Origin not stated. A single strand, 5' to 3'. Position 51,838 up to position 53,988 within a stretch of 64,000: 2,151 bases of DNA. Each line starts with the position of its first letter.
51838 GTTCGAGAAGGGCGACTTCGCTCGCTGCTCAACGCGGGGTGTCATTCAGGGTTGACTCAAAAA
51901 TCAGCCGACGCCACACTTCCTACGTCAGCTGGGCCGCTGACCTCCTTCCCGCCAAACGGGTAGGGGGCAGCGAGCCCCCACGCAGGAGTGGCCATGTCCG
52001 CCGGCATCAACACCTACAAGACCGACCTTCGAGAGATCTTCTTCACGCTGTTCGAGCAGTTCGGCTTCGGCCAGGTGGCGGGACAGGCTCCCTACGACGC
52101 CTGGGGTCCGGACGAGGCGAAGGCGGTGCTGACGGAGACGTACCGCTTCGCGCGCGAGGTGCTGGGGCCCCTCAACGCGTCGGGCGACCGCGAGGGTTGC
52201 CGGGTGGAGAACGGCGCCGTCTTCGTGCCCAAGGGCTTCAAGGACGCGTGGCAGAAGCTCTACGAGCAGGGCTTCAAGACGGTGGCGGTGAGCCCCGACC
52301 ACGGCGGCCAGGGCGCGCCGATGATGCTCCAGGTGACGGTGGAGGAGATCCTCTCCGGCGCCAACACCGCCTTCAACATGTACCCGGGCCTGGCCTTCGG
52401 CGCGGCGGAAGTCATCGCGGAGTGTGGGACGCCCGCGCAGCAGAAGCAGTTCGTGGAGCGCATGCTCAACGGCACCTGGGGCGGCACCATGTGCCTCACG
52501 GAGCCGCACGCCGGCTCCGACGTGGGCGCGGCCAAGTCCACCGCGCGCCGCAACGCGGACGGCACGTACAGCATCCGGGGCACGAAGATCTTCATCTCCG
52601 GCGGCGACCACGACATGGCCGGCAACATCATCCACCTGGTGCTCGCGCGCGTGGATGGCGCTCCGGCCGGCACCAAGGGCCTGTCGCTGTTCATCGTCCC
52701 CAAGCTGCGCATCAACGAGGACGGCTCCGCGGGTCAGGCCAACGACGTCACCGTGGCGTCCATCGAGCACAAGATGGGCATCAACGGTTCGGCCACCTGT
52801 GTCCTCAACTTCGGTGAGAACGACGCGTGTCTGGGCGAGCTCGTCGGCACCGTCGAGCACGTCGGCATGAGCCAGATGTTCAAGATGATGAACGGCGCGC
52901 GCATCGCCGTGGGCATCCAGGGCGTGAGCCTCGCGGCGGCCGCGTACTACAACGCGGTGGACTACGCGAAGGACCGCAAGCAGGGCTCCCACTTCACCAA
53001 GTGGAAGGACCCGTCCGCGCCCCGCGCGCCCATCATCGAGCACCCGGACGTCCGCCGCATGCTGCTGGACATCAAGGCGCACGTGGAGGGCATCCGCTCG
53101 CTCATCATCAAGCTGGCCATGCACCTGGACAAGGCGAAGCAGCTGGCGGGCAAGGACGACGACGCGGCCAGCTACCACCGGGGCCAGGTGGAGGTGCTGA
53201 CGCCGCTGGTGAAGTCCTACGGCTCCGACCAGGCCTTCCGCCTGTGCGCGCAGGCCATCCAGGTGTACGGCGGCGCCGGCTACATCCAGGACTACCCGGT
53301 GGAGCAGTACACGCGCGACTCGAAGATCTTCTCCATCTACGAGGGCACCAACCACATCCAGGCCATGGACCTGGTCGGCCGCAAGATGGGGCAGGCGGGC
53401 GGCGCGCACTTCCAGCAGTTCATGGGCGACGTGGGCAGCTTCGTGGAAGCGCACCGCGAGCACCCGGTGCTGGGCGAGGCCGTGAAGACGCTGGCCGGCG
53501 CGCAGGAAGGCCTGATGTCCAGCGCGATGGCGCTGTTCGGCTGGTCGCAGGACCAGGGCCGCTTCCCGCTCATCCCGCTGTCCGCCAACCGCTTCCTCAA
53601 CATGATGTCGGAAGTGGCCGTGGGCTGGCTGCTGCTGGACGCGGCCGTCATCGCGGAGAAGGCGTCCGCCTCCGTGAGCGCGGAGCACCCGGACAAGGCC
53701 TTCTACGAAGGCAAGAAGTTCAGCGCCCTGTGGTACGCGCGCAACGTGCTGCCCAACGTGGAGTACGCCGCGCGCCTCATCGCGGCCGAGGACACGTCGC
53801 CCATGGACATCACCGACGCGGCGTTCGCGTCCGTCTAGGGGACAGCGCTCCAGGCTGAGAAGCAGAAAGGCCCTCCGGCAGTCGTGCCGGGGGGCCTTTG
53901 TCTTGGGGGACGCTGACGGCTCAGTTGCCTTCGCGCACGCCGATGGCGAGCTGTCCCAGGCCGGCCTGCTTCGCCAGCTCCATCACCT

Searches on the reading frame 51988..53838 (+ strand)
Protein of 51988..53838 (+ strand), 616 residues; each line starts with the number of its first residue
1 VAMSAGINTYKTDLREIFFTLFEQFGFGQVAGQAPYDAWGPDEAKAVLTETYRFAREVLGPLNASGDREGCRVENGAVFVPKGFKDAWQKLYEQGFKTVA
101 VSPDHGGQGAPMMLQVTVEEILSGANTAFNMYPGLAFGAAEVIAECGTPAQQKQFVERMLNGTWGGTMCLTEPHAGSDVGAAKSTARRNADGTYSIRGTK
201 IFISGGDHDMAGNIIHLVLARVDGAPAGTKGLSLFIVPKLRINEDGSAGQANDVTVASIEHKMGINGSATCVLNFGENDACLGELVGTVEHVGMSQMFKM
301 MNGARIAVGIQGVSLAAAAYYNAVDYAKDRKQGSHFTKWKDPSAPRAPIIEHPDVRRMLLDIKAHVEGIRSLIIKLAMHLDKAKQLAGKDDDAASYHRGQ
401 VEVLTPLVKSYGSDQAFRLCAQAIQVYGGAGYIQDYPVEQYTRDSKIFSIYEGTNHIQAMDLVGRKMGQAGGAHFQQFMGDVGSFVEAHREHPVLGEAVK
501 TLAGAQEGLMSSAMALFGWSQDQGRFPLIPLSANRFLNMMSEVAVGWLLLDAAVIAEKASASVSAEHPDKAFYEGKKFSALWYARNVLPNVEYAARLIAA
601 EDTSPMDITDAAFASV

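Call 79: search_protein_families(library=pfam, proteins=[window:51988-53838:+], max_evalue=0.00001)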
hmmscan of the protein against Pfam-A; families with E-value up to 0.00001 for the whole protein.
window:51988-53838:+ (616 aa): 6 families
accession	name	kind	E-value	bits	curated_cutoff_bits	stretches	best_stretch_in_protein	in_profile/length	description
PF00441.29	Acyl-CoA_dh_1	-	2.1e-26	93.3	22.4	1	293-462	3-145/150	Acyl-CoA dehydrogenase, C-terminal domain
PF12806.12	Acyl-CoA_dh_C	-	5.6e-22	78.6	30.3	1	478-608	1-123/124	Acetyl-CoA dehydrogenase C-terminal like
PF02770.24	Acyl-CoA_dh_M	-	2.8e-15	56.7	33.3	1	168-275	2-94/97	Acyl-CoA dehydrogenase, middle domain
PF02771.21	Acyl-CoA_dh_N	-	1.1e-11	45.6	22.9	1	42-162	2-112/113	Acyl-CoA dehydrogenase, N-terminal domain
PF22924.1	ACOX_C_alpha1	-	5.4e-08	33.2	27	1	301-457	4-159/169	Acyl-CoA oxidase, C-alpha1 domain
PF08028.16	Acyl-CoA_dh_2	-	6.6e-07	30.1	22.7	1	309-455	4-133/134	Acyl-CoA dehydrogenase, C-terminal domain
